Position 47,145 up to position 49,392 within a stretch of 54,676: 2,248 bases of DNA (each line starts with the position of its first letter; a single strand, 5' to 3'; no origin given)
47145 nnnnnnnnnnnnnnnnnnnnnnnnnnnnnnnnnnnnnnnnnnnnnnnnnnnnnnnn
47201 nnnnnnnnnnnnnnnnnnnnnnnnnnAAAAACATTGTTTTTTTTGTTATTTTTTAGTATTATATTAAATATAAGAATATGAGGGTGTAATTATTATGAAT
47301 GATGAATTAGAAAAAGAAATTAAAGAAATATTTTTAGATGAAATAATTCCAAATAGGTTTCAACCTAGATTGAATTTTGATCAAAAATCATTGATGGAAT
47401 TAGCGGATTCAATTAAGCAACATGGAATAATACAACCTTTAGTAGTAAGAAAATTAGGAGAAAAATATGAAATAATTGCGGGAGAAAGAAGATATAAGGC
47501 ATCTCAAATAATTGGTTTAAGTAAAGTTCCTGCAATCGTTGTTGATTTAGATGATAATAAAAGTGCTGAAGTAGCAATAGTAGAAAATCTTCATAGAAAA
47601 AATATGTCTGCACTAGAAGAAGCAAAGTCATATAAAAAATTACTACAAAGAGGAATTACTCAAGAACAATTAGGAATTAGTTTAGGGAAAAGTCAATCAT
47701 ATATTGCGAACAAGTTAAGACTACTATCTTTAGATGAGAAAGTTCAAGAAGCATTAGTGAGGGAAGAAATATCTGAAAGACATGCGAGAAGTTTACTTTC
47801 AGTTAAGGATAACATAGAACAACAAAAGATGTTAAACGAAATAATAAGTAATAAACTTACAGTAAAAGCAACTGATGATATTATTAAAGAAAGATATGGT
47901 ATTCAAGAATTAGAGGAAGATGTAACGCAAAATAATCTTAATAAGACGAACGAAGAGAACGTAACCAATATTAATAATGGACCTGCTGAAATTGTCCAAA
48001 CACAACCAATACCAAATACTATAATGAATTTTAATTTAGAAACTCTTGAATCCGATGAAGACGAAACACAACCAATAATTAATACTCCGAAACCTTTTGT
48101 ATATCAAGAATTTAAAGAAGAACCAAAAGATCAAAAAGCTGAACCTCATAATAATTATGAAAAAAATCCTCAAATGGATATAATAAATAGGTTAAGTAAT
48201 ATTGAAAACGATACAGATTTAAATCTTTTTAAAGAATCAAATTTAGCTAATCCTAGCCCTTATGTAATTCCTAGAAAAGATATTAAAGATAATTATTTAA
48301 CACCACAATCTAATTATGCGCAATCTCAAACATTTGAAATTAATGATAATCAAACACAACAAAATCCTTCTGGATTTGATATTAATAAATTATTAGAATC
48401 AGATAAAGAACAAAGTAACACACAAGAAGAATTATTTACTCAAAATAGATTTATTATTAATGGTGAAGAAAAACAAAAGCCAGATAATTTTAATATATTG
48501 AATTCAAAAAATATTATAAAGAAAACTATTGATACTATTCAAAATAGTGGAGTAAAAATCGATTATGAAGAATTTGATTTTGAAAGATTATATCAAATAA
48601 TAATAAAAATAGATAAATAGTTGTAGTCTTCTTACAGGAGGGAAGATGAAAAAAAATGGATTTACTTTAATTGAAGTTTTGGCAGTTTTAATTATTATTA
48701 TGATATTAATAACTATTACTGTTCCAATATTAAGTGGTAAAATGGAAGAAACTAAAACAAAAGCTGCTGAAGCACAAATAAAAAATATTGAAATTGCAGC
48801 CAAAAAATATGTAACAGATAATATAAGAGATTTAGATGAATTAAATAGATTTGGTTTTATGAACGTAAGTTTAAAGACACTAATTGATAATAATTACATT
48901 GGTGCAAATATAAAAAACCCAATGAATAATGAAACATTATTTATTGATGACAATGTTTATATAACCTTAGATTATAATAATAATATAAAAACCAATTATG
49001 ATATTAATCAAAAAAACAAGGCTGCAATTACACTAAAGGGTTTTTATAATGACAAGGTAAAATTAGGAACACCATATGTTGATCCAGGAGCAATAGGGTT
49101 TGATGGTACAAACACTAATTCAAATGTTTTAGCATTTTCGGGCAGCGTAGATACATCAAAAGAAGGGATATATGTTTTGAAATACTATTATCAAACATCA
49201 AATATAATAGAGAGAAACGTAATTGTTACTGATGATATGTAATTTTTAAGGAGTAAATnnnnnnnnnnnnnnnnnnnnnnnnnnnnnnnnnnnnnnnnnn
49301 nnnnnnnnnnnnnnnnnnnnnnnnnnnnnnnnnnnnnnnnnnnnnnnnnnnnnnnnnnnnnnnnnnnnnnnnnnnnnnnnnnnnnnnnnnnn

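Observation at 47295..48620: Atypical Noc: no N-terminal membrane helix, a roughly 190-aa low-complexity insert, and mixed specificity residues; no soj-spo0J follows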

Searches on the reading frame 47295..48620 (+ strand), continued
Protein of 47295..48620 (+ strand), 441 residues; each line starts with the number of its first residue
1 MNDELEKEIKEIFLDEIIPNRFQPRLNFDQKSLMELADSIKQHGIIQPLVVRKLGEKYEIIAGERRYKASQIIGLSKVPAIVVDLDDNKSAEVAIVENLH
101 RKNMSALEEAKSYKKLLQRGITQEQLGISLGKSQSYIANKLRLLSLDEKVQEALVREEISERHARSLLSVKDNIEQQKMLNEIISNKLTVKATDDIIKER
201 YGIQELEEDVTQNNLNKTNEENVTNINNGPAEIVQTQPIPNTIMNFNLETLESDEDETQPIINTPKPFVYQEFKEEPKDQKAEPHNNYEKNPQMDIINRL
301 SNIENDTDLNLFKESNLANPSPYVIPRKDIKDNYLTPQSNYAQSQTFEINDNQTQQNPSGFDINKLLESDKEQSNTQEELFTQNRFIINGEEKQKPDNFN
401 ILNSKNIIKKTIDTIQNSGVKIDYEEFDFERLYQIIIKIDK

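Call 21: find_encoding_contigs(protein=P0041, flank=10000, max_places=2)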
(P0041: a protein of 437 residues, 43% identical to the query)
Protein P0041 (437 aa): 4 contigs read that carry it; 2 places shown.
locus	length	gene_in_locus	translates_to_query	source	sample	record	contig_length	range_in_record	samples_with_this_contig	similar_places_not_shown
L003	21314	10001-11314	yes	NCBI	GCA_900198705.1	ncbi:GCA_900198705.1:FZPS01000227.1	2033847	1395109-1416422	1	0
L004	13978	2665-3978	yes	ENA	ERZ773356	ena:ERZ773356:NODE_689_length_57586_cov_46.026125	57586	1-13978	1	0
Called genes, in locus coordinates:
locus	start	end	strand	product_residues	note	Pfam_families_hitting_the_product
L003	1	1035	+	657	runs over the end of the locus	PF00128:Alpha-amylase (faint), PF02922:CBM_48 (weak)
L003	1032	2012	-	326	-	PF00356:LacI, PF00532:Peripla_BP_1, PF13407:Peripla_BP_4, PF13377:Peripla_BP_3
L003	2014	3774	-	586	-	PF02903:Alpha-amylase_N, PF00128:Alpha-amylase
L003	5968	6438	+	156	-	PF00462:Glutaredoxin (weak), PF03960:ArsC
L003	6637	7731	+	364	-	-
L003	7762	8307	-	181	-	PF01928:CYTH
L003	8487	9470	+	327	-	PF00044:Gp_dh_N, PF02800:Gp_dh_C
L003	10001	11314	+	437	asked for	PF02195:ParB_N, PF17762:HTH_ParB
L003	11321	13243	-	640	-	PF00912:Transgly, PF00905:Transpeptidase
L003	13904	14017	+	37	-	-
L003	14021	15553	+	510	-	PF00128:Alpha-amylase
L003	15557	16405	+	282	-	PF06691:DUF1189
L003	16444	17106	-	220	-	-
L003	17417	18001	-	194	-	PF01595:CNNM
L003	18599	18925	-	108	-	-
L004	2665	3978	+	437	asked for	PF02195:ParB_N, PF17762:HTH_ParB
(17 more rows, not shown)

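Call 22: find_encoding_contigs(protein=P0008, flank=10000, max_places=2)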
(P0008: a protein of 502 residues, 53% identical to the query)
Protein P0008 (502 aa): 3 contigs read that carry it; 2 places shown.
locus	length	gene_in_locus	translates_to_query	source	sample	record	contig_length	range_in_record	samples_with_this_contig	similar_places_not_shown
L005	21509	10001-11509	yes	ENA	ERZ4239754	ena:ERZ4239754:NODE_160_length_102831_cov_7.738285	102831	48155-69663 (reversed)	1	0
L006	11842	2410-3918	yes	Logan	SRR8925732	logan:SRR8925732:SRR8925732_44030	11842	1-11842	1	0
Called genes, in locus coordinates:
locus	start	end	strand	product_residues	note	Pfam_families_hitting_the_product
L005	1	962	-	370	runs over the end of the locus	PF02463:SMC_N, PF13476:AAA_23 (faint)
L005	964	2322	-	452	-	PF10396:TrmE_N, PF12631:MnmE_helical, PF03193:RsgA_GTPase (faint), PF00350:Dynamin_N (faint), PF01926:MMR_HSR1, PF02421:FeoB_N, PF04548:AIG1 (weak)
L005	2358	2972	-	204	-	PF13083:KH_KhpA-B, PF01424:R3H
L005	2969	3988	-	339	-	PF02096:60KD_IMP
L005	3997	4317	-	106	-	PF00825:Ribonuclease_P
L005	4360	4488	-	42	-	PF00468:Ribosomal_L34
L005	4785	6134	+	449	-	PF11638:DnaA_N (weak), PF01695:IstB_IS21 (weak), PF00308:Bac_DnaA, PF08299:Bac_DnaA_C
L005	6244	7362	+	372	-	PF00712:DNA_pol3_beta, PF02767:DNA_pol3_beta_2, PF02768:DNA_pol3_beta_3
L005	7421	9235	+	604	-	PF01134:GIDA, PF21680:GIDA_C_1st, PF13932:SAM_GIDA_C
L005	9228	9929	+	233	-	PF02527:GidB, PF05175:MTS (weak), PF13847:Methyltransf_31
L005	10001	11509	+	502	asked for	PF02195:ParB_N, PF17762:HTH_ParB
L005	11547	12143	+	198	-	PF07963:N_methyl (weak), PF16403:Bact_surface_Ig-like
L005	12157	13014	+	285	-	PF07963:N_methyl (weak), PF16403:Bact_surface_Ig-like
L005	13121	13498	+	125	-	PF09148:DUF1934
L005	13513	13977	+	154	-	-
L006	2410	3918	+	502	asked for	PF02195:ParB_N, PF17762:HTH_ParB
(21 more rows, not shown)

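Call 24: find_related_loci(query=window:47295-48620:+, collection=genome_contigs, flank=10000)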
Query window:47295-48620:+ (441 aa) in genome_contigs; peptide patterns used: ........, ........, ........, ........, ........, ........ (x = any residue, [..] = any of these).
132 stretches matched a pattern; 28 encode a relative of the query (tblastn E <= 1e-3); 28 distinct loci.
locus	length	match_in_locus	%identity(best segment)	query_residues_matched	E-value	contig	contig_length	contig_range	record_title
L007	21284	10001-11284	79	13-441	0e+0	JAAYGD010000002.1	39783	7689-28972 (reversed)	MAG: Mycoplasmatota bacterium isolate AS09scLD_189 4668_AS09, whole genome shotgun sequence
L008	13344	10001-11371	58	1-441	1e-151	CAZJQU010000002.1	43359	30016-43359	MAG TPA_asm: uncultured Muribaculaceae bacterium isolate binchicken_co39_495 genome assembly, contig: NODE_2038_length_4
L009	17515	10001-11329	54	1-434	8e-138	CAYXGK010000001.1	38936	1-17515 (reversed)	MAG TPA_asm: uncultured Muribaculaceae bacterium isolate SRP294416_co3_210 genome assembly, contig: NODE_1095_length_389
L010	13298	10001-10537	49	23-199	8e-46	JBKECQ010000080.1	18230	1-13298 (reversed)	MAG: Aminipila sp. isolate VLC_042 k121_18883848, whole genome shotgun sequence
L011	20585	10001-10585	41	5-197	1e-43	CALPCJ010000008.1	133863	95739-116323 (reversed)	Senimuribacter sp. DSM 106208 isolate Eubacteriaceae_gen_nov1_DSM106208 genome assembly, contig: NODE_8_length_133863_co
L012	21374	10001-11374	55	1-434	3e-147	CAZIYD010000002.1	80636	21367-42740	MAG TPA_asm: uncultured Muribaculaceae bacterium isolate binchicken_co45_349 genome assembly, contig: NODE_281_length_80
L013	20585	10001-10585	30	9-208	5e-15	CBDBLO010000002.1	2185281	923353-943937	MAG: Nitrosopumilus sp. isolate 78036ff0-b672-4d27-82ed-0763cba7098b genome assembly, contig: contig_2, whole genome sho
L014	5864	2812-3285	32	9-164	3e-14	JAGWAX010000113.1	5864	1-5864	MAG: Nitrosopumilaceae archaeon isolate 277c_18 scaffold_47301, whole genome shotgun sequence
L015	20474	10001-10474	32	9-164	3e-14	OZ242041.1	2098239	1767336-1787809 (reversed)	MAG: Nitrosopumilus sp. isolate 657115dc-e7ab-4c7a-bf58-4b33f64ba112 genome assembly, chromosome: 1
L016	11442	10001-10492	33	9-170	4e-14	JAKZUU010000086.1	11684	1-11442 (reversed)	MAG: Nitrosopumilus sp. isolate Langseth_MAG_00093 Langseth_MAG_00093_000000000086, whole genome shotgun sequence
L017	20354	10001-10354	35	18-140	6e-14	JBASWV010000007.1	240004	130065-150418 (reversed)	MAG: Candidatus Nitrosotenuis sp. isolate MFD03231_ilm_asm_bin23 k127_145740, whole genome shotgun sequence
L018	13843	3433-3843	35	9-131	5e-14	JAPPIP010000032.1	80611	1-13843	MAG: Thaumarchaeota archaeon isolate RHO2_bin_25 NODE_514_length_80611_cov_22.218916, whole genome shotgun sequence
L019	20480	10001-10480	32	27-186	1e-13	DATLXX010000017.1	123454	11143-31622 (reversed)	MAG TPA_asm: Candidatus Nitrosotenuis sp. isolate SMAG_U13257 k141_304630, whole genome shotgun sequence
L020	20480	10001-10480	32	27-186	1e-13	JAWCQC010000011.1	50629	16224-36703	MAG: Candidatus Nitrosotenuis sp. isolate JZ-2_201901_bins_13 JZ-2_201901_bins_13_scaffold_11, whole genome shotgun sequ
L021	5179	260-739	34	27-186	2e-13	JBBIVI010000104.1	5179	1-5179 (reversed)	MAG: Candidatus Nitrosotenuis sp. isolate SLF170214_bin_73 NODE_14551_length_5179_cov_3.031421, whole genome shotgun seq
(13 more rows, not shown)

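Call 46: predict_structure(alignment_id=A2)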
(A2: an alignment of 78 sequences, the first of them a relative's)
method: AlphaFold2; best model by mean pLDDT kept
length: 441 residues; sequences in the alignment: 78
mean_pLDDT: 70.2   pTM: 0.43
mean pLDDT of the five models: 70.2, 69.5, 68.1, 66.2, 65.1
residues with pLDDT >= 90: 144; 70-90: 101; 50-70: 64; < 50: 132
segments of 3 or more residues with pLDDT < 50: 1-5, 204-238, 240-253, 279-282, 285-287, 328-360, 368-381, 389-397
pLDDT, mean of each block of 10 residues (from residue 1): 56 92 77 91 89 92 90 93 86 80 83 89 88 92 94 93 94 94 95 93 49 38 40 45 44 48 58 51 51 76 57 52 50 43 39 40 54 41 48 47 87 91 91 89 81
secondary structure, 60 per line:
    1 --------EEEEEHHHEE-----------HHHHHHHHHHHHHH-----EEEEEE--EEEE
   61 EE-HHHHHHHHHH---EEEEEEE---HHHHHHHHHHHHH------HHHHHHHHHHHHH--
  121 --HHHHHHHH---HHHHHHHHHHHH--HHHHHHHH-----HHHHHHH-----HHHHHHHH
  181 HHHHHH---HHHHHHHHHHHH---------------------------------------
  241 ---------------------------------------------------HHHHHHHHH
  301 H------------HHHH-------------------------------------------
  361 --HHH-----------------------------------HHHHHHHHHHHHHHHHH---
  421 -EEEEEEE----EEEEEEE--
elements in order: E9-13 H30-43 E49-54 E57-62 H64-73 E77-83 H87-99 H106-118 H123-130 H134-145 H148-155 H161-167 H173-186 H190-201 H292-301 H314-317 H401-417 E422-428 E433-439
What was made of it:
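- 48138..48200 (+): Linker motif 3, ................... (residues 282-302), containing the only confident helix of the linker (292-301). The helix 292-301 falls in the one linker block with mean pLDDT 76 (call 46).
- On Noc (nucleoid occlusion protein, TIGR04285): The AF2 model is confident there, with one helix and two strands (call 46).
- Linker: pLDDT is below 50 apart from one helix (call 46).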

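Call 55: find_related_loci(query=A2, collection=metagenome_contigs, flank=10000)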
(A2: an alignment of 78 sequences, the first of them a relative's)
Query A2 (441 aa) in metagenome_contigs; peptide patterns used: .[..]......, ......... (x = any residue, [..] = any of these).
600 stretches matched a pattern (row limit reached: there are more); 584 encode a relative of the query (tblastn E <= 1e-3); the best 80 are kept; 80 distinct loci.
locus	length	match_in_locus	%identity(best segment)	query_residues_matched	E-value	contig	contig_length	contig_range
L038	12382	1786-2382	65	1-198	2e-79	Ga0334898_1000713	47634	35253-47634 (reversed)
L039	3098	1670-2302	62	1-210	6e-79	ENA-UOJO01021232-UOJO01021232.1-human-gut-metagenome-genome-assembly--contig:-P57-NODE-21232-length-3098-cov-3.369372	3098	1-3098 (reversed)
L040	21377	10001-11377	37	4-441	4e-78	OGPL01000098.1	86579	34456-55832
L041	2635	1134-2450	38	1-441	1e-77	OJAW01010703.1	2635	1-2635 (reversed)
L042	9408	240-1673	36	8-441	3e-74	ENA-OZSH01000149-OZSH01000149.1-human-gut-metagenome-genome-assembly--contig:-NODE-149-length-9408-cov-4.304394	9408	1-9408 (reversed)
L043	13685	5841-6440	61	4-202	9e-74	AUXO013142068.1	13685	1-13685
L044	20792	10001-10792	51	4-272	1e-73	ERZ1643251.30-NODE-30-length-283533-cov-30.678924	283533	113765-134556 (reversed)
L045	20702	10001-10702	56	2-233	2e-74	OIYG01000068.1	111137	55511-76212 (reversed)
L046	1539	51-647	58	5-202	2e-77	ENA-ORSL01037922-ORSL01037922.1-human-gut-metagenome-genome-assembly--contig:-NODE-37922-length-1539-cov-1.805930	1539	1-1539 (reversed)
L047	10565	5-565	62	14-199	9e-73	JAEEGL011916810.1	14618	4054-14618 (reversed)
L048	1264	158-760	59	4-203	2e-76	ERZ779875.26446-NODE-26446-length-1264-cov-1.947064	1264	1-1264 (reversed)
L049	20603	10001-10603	61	4-203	2e-71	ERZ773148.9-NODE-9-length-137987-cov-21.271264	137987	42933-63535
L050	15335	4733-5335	61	4-203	2e-71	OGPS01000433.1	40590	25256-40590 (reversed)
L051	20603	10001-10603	61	4-203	2e-71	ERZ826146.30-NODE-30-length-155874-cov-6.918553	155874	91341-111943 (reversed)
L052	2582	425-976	61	20-202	2e-72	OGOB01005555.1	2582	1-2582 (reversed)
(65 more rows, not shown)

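Call 65: fold_search(model_id=the predicted structure, library=pdb)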
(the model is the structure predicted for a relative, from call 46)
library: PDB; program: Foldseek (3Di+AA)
matches with E <= 10: 144; with E <= 0.001: 51
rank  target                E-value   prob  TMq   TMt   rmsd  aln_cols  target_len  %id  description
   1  7nfu_B                1.3e-21  1.00  0.41  0.79   2.7       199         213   50  Crystal structure of C-terminally truncated Geobacillus thermoleovorans nucleoid occlusion protein Noc (released 2021-02-17)
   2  7nfu_A                2.7e-21  1.00  0.41  0.78   2.5       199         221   50  Crystal structure of C-terminally truncated Geobacillus thermoleovorans nucleoid occlusion protein Noc (released 2021-02-17)
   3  7ng0                  7.1e-20  1.00  0.24  0.51  13.0       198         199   49  Crystal structure of N- and C-terminally truncated Geobacillus thermoleovorans nucleoid occlusion protein Noc (released 2021-02-17)
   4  7ol9_B                1.5e-19  1.00  0.23  0.49  14.1       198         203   48  Crystal structure of C-terminally truncated Bacillus subtilis nucleoid occlusion protein (Noc) complexed to the Noc-bi (released 2022-03-09)
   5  7bnk_A                1.9e-19  1.00  0.23  0.49  12.9       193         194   41  Crystal structure of ParB from Myxococcus xanthus bound to CDP and Monothiophosphate (released 2021-09-08)
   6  6sdk_B                2.2e-19  1.00  0.23  0.48  13.1       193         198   42  Crystal structure of bacterial ParB dimer bound to CDP (released 2019-10-23)
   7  7bnr_A                3.9e-19  1.00  0.23  0.50  12.8       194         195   40  Crystal structure of a ParB Q52A mutant from Myxococcus xanthus bound to CTPyS (released 2021-09-08)
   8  7bnk_B                5.2e-19  1.00  0.22  0.49  12.9       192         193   41  Crystal structure of ParB from Myxococcus xanthus bound to CDP and Monothiophosphate (released 2021-09-08)
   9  7ol9_A                6.2e-19  1.00  0.23  0.49  13.3       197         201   48  Crystal structure of C-terminally truncated Bacillus subtilis nucleoid occlusion protein (Noc) complexed to the Noc-bi (released 2022-03-09)
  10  6sdk_A                8.3e-19  1.00  0.23  0.50  12.9       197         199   42  Crystal structure of bacterial ParB dimer bound to CDP (released 2019-10-23)
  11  7o0n_A                2.2e-18  1.00  0.23  0.50  12.8       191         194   41  Crystal structure of a ParB E93A mutant from Myxococcus xanthus bound to CDP and monothiophosphate (released 2021-09-15)
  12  7bnr_B                2.7e-18  1.00  0.23  0.51  12.7       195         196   40  Crystal structure of a ParB Q52A mutant from Myxococcus xanthus bound to CTPyS (released 2021-09-08)
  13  1vz0_A                3.8e-17  1.00  0.37  0.85   9.7       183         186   46  Chromosome segregation protein Spo0J from Thermus thermophilus (released 2004-07-19)
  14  1vz0_E                3.8e-17  1.00  0.38  0.84   9.6       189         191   46  Chromosome segregation protein Spo0J from Thermus thermophilus (released 2004-07-19)
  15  1vz0_F                6.0e-17  1.00  0.37  0.85   9.7       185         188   46  Chromosome segregation protein Spo0J from Thermus thermophilus (released 2004-07-19)
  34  6y93_B                4.2e-07  1.00  0.25  0.89   1.6       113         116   48  Crystal structure of the DNA-binding domain of the Nucleoid Occlusion Factor (Noc) complexed to the Noc-binding site ( (released 2020-08-05)
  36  6y93_A                1.6e-06  1.00  0.22  0.90   1.1       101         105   46  Crystal structure of the DNA-binding domain of the Nucleoid Occlusion Factor (Noc) complexed to the Noc-binding site ( (released 2020-08-05)
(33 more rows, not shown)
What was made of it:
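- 47601..47891 (+): HTH DNA-binding domain, residues 103-199. Foldseek TM 0.89-0.90 to the Noc DBD-NBS complex 6y93 (call 65).
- The DNA-binding domain matches the Noc-NBS complex 6y93 with TM 0.9 (call 65).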

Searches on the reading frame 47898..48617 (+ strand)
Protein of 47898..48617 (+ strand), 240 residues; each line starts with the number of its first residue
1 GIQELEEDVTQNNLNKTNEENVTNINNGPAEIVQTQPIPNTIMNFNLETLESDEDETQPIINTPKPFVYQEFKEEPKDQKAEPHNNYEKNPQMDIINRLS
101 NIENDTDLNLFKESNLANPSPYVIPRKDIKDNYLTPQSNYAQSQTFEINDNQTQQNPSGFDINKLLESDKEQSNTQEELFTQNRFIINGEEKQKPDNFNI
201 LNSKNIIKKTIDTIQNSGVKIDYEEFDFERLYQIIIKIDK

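Call 51: search_protein_families(library=ncbifam, proteins=[window:47898-48485:+], max_evalue=10)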
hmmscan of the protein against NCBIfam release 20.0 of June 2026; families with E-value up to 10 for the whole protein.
seq(196 aa): 0 families

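Call 52: search_protein_families(library=pfam, proteins=[window:47898-48617:+], max_evalue=10)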
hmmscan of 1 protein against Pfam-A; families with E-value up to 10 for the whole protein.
seq(240 aa): 0 families
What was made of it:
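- Tried and rejected: Pfam and NCBIfam at E up to 10 found nothing (calls 51, 52).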

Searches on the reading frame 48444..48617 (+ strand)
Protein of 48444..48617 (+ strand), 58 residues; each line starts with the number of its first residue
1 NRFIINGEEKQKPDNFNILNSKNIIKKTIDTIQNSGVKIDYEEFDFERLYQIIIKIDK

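Call 51: search_protein_families(library=ncbifam, proteins=[window:48444-48617:+], max_evalue=10)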
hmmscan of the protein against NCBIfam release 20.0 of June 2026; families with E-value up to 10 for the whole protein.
seq(58 aa): 2 families
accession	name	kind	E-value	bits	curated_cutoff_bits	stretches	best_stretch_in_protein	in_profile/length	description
TIGR04285.1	nucleoid_noc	exception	4.4e-05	23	315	1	18-58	215-255/255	nucleoid occlusion protein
NF053538.1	DixhxACActTsKce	equivalog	0.13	11.3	430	1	18-56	147-185/310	3,5-dioxohexanoate:acetyl-CoA acetone transferase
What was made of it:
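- On Noc (nucleoid occlusion protein, TIGR04285): Residues 401-441 match TIGR04285 positions 215-255, E = 4e-5 (call 51).
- Checked: Residues 401-441 match the last 41 positions of the Noc model TIGR04285 with E = 4e-5 (call 51).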

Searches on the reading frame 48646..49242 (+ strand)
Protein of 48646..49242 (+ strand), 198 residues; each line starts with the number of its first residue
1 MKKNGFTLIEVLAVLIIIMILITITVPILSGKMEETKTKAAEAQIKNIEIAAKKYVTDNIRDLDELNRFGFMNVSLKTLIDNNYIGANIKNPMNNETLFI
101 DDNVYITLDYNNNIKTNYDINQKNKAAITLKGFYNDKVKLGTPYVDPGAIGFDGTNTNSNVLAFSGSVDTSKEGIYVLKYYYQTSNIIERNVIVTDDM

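Call 8: search_protein_families(library=pfam, proteins=[window:48646-49242:+], max_evalue=0.01)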
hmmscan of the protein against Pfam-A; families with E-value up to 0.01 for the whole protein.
window:48646-49242:+ (198 aa): 2 families
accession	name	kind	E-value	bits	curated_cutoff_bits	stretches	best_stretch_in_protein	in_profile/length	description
PF16403.11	Bact_surface_Ig-like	-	1.2e-09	38.5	27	1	128-194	1-71/71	Bacterial surface protein, Ig-like domain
PF07963.17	N_methyl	-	2.1e-06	27.5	21.2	1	2-25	3-26/27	Prokaryotic N-terminal methylation motif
